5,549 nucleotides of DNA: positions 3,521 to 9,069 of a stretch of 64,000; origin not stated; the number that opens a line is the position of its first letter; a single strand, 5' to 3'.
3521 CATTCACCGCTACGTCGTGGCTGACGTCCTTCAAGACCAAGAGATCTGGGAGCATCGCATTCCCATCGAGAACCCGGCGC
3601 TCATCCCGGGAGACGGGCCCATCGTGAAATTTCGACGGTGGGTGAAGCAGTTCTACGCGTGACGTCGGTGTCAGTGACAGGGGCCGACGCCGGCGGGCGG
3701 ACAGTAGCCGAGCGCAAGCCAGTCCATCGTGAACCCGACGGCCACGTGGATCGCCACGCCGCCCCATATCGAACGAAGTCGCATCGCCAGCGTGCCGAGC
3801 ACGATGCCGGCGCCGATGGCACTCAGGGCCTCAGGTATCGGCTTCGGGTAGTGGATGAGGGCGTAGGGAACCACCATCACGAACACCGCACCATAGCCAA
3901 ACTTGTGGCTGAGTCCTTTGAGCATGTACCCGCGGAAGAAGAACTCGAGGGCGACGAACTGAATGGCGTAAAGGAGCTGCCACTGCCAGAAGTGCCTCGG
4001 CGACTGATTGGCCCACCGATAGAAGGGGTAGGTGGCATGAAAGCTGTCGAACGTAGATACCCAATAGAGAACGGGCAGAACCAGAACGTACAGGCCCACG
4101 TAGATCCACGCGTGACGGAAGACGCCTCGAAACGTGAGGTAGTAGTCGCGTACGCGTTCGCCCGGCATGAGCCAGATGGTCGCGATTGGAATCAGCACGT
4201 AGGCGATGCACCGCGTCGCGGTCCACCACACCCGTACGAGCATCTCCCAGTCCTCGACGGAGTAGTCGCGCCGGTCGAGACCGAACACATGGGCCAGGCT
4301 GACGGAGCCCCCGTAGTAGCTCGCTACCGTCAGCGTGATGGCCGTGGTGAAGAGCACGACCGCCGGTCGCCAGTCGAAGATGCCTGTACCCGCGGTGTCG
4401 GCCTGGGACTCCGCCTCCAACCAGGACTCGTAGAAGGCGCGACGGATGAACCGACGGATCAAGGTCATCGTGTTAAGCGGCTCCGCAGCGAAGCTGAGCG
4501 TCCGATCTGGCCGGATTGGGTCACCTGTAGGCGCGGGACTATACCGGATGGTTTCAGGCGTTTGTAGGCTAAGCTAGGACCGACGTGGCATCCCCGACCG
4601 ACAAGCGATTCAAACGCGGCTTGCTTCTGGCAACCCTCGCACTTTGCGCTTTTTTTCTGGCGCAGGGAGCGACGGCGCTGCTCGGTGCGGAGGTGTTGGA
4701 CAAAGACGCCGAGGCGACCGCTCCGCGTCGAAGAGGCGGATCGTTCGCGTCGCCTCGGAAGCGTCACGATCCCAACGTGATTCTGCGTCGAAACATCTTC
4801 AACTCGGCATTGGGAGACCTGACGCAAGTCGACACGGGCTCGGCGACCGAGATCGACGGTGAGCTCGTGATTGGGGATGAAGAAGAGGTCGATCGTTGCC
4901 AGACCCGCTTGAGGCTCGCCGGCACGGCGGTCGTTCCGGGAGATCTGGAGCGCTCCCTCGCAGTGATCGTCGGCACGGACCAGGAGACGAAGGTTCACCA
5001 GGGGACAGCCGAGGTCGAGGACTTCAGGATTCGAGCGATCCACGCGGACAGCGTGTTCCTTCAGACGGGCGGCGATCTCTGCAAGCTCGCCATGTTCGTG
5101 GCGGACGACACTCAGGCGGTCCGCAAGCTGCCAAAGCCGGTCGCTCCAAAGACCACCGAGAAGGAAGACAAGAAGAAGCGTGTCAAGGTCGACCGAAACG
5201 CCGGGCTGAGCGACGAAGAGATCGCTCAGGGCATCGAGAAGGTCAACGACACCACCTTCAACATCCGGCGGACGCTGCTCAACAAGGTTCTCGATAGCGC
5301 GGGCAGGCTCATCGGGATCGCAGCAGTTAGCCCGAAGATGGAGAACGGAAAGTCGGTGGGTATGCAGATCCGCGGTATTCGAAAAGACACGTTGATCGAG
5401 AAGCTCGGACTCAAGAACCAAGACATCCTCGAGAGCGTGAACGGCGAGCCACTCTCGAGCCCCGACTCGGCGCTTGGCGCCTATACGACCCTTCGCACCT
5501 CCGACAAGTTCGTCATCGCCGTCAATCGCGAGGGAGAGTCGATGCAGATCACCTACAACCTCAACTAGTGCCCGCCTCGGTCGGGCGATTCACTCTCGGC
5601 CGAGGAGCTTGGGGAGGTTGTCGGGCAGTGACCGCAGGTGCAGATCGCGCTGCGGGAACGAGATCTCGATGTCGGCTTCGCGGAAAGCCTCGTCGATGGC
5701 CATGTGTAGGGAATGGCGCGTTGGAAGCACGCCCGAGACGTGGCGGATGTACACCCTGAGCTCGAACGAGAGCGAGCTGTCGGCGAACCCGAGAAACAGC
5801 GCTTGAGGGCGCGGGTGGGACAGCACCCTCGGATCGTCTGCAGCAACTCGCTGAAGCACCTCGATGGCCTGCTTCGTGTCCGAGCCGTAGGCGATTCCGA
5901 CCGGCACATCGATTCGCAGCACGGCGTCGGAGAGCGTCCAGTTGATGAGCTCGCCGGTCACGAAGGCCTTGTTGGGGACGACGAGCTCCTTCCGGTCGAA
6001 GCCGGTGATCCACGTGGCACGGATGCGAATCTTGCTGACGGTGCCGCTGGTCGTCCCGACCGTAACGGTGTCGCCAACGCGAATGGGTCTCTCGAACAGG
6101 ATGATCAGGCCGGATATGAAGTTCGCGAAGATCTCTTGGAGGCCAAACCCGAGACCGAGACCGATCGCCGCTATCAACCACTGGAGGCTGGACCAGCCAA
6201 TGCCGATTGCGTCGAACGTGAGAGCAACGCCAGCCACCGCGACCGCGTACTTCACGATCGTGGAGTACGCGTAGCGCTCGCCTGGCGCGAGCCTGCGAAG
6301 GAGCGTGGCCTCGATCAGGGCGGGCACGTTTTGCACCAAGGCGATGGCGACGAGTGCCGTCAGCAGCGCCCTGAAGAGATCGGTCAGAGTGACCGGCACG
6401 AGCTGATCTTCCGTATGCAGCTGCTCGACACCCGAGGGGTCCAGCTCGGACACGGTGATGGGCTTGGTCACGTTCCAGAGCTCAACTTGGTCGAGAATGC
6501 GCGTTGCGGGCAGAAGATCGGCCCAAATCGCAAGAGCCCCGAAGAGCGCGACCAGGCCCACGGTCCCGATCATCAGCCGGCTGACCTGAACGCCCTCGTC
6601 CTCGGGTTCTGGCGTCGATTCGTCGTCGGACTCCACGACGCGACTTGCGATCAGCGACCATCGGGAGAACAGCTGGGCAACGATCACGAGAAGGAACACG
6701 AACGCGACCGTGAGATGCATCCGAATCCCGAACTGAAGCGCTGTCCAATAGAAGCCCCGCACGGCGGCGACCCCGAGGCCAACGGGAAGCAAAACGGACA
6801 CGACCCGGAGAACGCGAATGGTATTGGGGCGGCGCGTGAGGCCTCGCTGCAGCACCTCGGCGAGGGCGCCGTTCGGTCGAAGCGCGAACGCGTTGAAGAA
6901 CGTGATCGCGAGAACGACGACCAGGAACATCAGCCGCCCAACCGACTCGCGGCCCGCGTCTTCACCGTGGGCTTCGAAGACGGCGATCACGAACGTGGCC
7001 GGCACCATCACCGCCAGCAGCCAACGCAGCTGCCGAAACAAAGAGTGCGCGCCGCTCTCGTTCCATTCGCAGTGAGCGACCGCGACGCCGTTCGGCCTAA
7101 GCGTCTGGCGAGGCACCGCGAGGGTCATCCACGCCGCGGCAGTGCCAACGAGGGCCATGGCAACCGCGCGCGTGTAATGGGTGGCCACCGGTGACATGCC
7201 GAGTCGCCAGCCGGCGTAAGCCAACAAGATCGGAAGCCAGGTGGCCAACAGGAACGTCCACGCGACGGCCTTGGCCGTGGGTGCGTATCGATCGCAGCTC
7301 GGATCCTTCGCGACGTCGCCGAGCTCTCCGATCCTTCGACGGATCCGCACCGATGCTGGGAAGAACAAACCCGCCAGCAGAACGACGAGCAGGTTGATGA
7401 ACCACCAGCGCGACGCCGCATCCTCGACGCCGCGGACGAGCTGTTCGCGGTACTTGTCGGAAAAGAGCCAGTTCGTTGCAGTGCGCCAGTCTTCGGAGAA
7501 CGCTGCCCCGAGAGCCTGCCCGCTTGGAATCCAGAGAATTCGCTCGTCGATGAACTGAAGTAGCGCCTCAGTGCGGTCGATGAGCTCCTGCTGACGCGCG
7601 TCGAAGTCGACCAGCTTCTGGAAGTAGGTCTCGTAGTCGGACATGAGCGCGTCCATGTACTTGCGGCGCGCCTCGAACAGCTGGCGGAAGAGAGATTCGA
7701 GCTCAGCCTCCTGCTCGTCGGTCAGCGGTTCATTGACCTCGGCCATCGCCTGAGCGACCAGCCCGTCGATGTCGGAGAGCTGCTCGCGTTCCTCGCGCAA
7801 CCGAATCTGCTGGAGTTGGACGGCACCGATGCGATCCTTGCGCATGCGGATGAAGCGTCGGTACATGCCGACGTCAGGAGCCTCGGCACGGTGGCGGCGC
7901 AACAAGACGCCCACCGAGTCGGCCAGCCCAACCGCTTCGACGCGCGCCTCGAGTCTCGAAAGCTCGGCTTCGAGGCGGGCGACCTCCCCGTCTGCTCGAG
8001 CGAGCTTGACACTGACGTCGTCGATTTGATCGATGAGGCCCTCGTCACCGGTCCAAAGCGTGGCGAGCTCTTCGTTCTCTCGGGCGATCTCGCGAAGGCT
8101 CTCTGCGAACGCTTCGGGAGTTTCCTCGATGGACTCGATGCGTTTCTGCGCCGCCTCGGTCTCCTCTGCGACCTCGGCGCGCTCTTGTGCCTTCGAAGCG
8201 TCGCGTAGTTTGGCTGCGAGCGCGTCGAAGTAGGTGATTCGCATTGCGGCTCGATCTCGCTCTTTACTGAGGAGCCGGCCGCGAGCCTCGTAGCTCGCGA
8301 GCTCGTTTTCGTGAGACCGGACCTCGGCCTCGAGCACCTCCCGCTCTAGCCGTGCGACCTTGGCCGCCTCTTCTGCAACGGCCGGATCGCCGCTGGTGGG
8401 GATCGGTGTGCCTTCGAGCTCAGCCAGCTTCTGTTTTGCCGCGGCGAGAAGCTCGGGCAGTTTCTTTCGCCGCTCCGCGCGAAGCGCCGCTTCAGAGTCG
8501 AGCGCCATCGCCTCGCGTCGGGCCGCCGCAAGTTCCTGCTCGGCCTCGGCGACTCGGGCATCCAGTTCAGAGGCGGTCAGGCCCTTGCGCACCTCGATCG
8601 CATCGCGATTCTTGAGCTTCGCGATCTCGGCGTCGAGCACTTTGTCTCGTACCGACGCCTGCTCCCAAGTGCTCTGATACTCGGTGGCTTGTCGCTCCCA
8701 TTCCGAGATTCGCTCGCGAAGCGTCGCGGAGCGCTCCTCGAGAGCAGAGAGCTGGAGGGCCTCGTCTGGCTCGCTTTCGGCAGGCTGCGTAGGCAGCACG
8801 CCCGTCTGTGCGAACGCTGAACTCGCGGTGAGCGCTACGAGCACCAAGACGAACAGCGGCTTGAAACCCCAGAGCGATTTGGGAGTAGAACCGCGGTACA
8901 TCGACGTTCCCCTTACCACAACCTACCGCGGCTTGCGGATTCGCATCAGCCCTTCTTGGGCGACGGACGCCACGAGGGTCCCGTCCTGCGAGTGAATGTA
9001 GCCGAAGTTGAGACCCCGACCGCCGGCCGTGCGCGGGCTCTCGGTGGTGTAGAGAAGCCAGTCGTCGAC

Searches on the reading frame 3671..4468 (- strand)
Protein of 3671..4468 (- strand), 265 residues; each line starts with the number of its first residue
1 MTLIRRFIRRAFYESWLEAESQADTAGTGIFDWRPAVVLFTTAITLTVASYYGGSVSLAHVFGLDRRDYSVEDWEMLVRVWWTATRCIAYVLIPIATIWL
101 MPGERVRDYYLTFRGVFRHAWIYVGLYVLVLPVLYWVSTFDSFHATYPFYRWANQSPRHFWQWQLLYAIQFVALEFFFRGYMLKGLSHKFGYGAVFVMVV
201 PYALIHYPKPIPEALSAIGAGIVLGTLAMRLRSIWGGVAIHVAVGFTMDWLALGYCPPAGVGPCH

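Call 6: search_protein_families(library=pfam, proteins=[window:3671-4468:-], max_evalue=0.01)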
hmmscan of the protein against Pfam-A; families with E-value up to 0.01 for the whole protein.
window:3671-4468:- (265 aa): 1 family
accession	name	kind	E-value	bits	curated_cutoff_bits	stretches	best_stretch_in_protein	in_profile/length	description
PF02517.21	Rce1-like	-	2.3e-11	44.3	22.4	1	160-244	5-90/93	Type II CAAX prenyl endopeptidase Rce1-like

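Call 7: search_protein_families(library=ncbifam, proteins=[window:3671-4468:-], max_evalue=0.01)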
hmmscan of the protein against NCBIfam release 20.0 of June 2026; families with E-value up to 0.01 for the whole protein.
window:3671-4468:- (265 aa): 3 families
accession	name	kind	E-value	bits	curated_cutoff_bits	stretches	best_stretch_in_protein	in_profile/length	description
NF040590.1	CPBP_Pyro_MrtA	exception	2.4e-15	57.3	200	1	82-242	26-182/194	CPBP family archaeomyxosortase MrtA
NF041647.1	ABC_perm_CPBP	equivalog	1e-07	31.1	435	1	84-243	458-625/636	ABC transporter permease subunit/CPBP intramembrane protease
NF040914.1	Mrt_core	domain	0.0013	18.7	100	0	166-253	5-106/108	myxosortase family intramembrane protease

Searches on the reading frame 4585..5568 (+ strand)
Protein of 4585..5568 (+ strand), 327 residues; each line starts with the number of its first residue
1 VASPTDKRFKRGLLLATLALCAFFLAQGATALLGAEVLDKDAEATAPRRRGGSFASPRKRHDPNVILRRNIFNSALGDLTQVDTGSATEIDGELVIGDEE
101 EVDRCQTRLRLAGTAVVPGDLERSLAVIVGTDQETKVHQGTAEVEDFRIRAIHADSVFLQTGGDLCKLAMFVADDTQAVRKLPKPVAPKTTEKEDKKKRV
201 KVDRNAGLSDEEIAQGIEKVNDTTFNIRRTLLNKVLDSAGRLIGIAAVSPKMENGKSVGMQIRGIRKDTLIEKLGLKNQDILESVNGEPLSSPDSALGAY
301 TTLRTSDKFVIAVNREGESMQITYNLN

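Call 6: search_protein_families(library=pfam, proteins=[window:4585-5568:+], max_evalue=0.01)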
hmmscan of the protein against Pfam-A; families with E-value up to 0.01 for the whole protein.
window:4585-5568:+ (327 aa): 3 families
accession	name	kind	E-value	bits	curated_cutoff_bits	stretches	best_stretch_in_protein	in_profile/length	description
PF11356.14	T2SSC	-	3.4e-05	24.1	27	1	89-169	68-140/141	Type II secretion system protein C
PF17820.7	PDZ_6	-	0.0016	18.6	27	0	265-295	5-35/54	PDZ domain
PF13180.12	PDZ_2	-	0.006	17.3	27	0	255-323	12-77/80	PDZ domain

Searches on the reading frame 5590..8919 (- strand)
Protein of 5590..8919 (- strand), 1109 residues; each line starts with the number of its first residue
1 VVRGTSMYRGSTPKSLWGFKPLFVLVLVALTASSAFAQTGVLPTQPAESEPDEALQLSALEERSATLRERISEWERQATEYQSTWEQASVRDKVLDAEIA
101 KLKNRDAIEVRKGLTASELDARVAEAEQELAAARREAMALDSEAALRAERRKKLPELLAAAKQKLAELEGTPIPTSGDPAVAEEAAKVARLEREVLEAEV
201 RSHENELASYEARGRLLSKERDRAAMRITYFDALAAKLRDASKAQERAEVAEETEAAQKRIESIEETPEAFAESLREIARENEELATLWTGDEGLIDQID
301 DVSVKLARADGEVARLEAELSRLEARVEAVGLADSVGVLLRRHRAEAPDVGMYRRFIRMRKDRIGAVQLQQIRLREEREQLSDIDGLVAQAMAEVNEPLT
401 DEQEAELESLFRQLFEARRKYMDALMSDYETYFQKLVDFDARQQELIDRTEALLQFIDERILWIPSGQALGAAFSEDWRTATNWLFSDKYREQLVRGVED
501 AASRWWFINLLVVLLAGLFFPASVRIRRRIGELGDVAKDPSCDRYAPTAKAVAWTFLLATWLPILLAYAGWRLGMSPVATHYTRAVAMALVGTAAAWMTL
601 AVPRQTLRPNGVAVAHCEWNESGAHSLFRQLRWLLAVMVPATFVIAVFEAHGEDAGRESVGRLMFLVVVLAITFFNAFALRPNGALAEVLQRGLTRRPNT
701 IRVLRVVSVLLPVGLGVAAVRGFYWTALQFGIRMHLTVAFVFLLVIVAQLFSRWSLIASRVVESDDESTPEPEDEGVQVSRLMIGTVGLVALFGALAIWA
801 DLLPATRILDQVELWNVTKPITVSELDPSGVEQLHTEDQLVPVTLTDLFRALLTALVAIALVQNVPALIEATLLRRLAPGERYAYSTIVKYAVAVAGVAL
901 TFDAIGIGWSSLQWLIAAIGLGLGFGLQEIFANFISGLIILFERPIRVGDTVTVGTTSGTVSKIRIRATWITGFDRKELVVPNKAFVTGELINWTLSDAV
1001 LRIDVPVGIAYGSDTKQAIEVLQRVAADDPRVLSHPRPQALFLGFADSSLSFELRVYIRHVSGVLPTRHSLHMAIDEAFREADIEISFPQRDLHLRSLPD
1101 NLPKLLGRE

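Call 6: search_protein_families(library=pfam, proteins=[window:5590-8919:-], max_evalue=0.01)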
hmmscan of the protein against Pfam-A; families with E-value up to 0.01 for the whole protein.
window:5590-8919:- (1109 aa): 5 families
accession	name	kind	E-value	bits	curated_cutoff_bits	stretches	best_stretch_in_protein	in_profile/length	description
PF12794.12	MscS_TM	-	1.7e-53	182.1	28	2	508-760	3-255/339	Mechanosensitive ion channel inner membrane domain 1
PF00924.24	MS_channel_2nd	-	5.4e-22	78.1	20.2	1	930-995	2-67/68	Mechanosensitive ion channel, beta-domain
PF21082.3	MS_channel_3rd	-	1.7e-16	60.8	21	1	1003-1086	1-88/88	Mechanosensitive ion channel MscS, C-terminal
PF12795.12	MscS_porin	-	1.9e-08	34.7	34.4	1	48-260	10-224/238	Mechanosensitive ion channel porin domain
PF21088.3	MS_channel_1st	-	2.5e-05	24.6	23.1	1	887-928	1-42/42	Mechanosensitive ion channel, transmembrane helices 2/3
